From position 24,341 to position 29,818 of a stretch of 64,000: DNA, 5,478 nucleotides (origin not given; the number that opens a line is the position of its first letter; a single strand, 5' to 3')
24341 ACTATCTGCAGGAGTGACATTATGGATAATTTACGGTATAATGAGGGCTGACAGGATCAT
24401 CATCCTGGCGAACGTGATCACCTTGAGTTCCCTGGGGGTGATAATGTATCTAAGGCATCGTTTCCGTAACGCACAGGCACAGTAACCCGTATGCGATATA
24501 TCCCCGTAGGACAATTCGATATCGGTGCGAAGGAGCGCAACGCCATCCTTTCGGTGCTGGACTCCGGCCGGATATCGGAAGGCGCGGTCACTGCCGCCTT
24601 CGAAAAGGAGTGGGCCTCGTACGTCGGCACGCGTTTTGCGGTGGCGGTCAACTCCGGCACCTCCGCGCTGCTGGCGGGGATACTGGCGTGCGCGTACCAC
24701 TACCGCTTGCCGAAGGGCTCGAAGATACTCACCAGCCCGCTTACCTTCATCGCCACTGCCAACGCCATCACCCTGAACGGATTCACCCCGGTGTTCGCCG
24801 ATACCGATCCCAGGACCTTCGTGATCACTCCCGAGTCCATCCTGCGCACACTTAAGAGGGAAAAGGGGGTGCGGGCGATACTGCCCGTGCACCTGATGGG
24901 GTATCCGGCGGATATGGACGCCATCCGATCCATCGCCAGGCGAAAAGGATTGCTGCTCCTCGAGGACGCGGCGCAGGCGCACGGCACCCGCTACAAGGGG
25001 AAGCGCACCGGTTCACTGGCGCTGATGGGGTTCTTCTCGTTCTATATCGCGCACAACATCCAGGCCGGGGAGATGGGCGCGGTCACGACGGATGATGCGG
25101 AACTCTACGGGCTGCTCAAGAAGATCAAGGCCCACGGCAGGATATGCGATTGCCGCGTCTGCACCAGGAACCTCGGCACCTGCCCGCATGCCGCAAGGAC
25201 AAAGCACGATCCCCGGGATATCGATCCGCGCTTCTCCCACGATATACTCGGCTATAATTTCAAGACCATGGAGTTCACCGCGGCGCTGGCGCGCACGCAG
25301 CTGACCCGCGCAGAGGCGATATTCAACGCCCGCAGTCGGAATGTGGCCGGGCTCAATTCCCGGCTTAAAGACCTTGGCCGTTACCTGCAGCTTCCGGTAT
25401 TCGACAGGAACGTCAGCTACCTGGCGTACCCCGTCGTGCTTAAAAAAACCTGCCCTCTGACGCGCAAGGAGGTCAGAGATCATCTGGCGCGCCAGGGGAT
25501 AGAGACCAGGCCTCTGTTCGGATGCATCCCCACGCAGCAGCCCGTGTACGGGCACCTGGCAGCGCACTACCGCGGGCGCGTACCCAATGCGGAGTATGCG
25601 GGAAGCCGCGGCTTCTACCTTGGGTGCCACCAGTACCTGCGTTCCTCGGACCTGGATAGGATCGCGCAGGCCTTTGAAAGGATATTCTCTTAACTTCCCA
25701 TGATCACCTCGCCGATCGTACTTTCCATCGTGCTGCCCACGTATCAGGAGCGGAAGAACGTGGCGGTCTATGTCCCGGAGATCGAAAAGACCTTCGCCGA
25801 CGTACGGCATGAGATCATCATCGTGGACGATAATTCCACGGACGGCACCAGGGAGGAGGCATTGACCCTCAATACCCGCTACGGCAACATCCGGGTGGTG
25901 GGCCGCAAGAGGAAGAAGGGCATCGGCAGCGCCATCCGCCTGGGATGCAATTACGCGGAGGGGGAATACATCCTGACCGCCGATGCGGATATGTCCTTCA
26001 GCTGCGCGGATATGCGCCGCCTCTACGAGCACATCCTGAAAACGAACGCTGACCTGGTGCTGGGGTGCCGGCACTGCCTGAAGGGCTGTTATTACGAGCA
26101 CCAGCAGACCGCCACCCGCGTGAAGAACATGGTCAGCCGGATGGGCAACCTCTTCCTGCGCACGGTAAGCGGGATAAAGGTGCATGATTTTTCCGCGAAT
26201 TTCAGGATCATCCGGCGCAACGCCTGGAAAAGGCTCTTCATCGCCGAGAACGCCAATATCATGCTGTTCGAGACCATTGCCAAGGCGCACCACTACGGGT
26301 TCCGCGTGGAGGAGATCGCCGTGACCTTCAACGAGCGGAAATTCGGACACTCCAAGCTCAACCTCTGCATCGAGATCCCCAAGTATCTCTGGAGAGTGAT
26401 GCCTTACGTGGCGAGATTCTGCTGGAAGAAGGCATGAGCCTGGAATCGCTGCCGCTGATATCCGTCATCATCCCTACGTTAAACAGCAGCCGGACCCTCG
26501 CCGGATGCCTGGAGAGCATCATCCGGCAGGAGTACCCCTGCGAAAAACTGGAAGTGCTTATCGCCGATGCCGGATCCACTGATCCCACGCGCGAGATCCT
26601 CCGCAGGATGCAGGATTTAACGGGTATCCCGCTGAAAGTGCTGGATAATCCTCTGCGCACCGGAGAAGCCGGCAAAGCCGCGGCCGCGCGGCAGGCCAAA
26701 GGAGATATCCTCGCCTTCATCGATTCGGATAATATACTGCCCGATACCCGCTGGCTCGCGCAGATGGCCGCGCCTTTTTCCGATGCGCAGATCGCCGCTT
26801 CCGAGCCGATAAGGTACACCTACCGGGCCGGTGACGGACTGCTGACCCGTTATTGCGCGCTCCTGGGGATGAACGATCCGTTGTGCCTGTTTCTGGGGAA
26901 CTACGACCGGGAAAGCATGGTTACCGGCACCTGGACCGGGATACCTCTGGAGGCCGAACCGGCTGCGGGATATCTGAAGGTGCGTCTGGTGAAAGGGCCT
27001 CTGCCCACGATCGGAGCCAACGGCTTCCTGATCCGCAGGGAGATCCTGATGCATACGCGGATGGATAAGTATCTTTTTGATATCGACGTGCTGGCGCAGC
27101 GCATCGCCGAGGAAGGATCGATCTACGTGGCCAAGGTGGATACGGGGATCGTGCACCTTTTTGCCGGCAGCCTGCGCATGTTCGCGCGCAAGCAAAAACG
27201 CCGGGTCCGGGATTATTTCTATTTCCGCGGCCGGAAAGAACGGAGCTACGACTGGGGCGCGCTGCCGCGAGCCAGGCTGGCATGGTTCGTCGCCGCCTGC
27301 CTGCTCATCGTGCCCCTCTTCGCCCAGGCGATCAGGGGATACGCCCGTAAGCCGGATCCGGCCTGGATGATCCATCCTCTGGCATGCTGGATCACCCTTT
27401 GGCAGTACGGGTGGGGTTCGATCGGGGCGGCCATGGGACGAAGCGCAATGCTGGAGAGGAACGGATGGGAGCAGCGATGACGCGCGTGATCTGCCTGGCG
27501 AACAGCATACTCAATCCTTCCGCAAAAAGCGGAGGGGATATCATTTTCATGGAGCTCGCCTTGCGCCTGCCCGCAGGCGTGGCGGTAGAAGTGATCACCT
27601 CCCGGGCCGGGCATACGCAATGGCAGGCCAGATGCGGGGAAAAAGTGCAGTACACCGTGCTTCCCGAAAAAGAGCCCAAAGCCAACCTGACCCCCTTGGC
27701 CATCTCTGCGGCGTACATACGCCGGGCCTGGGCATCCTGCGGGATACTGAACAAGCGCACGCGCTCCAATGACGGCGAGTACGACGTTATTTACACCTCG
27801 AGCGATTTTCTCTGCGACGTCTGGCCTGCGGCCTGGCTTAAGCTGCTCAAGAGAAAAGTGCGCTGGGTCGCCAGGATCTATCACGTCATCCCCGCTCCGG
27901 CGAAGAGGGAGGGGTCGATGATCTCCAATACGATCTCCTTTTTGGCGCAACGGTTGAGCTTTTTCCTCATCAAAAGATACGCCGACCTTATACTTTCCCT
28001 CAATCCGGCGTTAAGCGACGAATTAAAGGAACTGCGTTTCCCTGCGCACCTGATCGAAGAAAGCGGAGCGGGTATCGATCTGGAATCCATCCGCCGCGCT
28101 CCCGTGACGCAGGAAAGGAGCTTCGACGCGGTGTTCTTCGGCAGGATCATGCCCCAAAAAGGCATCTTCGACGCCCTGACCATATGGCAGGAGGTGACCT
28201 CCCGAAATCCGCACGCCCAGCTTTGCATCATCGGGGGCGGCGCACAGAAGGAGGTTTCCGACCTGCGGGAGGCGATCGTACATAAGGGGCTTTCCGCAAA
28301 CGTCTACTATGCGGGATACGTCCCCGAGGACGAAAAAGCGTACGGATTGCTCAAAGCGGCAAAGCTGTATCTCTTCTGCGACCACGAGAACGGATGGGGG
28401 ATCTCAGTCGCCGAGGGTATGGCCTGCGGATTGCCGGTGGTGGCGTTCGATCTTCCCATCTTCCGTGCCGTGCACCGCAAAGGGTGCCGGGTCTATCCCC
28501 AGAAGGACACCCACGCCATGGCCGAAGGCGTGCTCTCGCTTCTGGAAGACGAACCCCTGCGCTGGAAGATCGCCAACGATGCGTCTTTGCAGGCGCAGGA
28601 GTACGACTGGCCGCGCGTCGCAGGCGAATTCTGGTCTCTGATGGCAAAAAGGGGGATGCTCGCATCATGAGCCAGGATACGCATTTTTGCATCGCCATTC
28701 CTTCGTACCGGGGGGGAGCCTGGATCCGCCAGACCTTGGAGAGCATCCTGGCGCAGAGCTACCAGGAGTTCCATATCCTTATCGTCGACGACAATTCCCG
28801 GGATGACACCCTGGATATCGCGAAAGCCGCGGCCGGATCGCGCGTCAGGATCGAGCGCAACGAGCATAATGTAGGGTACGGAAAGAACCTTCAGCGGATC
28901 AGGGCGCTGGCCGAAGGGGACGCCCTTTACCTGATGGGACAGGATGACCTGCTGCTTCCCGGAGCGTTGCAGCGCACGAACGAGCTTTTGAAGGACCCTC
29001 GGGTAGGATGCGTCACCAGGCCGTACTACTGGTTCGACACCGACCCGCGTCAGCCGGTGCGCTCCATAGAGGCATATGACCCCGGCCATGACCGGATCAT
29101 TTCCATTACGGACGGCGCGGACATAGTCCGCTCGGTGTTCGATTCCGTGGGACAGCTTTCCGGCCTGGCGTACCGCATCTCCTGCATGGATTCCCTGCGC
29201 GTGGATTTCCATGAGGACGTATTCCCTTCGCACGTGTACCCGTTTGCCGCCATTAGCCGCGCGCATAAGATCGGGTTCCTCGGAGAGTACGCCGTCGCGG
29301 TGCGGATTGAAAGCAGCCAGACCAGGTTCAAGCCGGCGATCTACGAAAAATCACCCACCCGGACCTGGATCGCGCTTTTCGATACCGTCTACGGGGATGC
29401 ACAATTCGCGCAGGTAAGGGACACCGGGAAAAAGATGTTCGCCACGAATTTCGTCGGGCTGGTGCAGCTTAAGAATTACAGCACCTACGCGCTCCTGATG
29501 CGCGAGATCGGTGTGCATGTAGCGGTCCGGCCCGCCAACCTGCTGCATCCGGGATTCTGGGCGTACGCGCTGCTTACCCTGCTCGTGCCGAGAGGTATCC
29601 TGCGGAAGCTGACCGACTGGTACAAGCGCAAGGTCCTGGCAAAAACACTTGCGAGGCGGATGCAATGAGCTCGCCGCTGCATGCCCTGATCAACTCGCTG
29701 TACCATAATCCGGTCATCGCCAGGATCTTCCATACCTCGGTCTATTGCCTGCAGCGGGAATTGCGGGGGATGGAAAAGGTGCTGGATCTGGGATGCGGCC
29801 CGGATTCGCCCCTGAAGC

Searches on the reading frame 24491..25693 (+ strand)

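Call 24: search_protein_families(library=pfam, proteins=[window:24491-25693:+], max_evalue=0.0001)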
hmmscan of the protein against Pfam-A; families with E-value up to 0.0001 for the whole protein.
window:24491-25693:+ (400 aa): 2 families
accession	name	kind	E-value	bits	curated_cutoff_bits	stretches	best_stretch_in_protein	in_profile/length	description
PF01041.23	DegT_DnrJ_EryC1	-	8e-86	288.9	19.8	1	11-395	3-359/360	DegT/DnrJ/EryC1/StrS aminotransferase family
PF00155.27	Aminotran_1_2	-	8.4e-07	28.9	19.7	1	33-164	43-190/361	Aminotransferase class I and II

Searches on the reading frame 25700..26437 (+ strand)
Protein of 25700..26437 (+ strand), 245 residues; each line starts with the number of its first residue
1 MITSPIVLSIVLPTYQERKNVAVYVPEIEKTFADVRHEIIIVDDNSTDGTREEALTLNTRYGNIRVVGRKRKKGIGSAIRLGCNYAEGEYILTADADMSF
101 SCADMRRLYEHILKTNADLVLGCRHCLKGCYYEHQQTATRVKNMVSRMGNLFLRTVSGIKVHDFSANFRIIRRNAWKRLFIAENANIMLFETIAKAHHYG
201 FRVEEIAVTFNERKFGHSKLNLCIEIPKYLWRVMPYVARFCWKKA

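Call 24: search_protein_families(library=pfam, proteins=[window:25700-26437:+], max_evalue=0.0001)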
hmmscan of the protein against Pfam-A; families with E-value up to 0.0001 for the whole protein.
window:25700-26437:+ (245 aa): 2 families
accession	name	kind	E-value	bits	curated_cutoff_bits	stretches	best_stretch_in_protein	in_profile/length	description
PF00535.33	Glycos_transf_2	-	8.4e-27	94.6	23.3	1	9-179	1-167/168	Glycosyl transferase family 2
PF10111.15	Glyco_tranf_2_2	-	1.3e-06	28.5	27.3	1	9-110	1-104/276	Glycosyltransferase like family 2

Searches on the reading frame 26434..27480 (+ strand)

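Call 24: search_protein_families(library=pfam, proteins=[window:26434-27480:+], max_evalue=0.0001)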
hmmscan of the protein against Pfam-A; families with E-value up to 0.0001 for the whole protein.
window:26434-27480:+ (348 aa): 2 families
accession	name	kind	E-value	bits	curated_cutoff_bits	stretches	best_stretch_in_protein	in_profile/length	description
PF00535.33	Glycos_transf_2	-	1.6e-22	80.7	23.3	1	10-134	1-122/168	Glycosyl transferase family 2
PF13641.12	Glyco_tranf_2_3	-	4.4e-11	43.7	27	1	9-122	3-118/230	Glycosyltransferase like family 2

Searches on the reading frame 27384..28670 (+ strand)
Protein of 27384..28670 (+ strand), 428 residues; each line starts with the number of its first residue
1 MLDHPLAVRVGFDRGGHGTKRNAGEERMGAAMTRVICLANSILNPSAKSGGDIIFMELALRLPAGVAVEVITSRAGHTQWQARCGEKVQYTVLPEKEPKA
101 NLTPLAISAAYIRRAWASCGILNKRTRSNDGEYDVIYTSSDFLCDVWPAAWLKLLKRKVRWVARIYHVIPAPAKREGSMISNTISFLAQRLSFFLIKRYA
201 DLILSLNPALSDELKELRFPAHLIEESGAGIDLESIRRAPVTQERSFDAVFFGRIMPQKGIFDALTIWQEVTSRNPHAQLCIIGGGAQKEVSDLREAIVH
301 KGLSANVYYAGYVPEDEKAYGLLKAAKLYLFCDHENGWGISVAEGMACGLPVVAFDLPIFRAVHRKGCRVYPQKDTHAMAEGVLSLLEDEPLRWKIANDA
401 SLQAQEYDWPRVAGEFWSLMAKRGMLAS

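Call 22: search_protein_families(library=pfam, proteins=[window:27384-28670:+], max_evalue=0.00001)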
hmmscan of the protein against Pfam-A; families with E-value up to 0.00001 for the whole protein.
window:27384-28670:+ (428 aa): 3 families
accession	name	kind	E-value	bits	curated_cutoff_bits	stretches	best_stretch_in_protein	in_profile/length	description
PF00534.26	Glycos_transf_1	-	1.2e-25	90.4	26.4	1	235-400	4-169/172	Glycosyl transferases group 1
PF13692.12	Glyco_trans_1_4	-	1.5e-22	80.8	27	1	249-389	4-142/142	Glycosyl transferases group 1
PF20706.3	GT4-conflict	-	1.2e-08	34.8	26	1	199-353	146-309/385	Family 4 Glycosyltransferase in conflict systems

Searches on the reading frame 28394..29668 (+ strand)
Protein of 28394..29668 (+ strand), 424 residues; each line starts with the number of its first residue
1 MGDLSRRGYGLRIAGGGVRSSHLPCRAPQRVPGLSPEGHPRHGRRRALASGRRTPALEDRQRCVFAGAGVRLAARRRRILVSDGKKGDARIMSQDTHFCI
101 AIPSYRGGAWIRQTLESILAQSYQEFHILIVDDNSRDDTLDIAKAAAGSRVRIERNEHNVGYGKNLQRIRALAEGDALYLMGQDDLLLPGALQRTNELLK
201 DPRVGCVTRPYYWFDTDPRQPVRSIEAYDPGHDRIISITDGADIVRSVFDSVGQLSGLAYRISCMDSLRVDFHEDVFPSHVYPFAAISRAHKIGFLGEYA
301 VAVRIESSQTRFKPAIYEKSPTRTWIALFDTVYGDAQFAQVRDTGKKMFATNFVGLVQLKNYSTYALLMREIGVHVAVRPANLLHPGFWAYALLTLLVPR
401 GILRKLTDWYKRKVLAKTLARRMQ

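Call 22: search_protein_families(library=pfam, proteins=[window:28394-29668:+], max_evalue=0.00001)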
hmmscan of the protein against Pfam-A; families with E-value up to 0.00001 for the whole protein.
window:28394-29668:+ (424 aa): 2 families
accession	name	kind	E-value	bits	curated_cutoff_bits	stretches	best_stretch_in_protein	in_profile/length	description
PF00535.33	Glycos_transf_2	-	1.6e-24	87.1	23.3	1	99-224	1-128/168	Glycosyl transferase family 2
PF13641.12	Glyco_tranf_2_3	-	8.9e-16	59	27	1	98-223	3-133/230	Glycosyltransferase like family 2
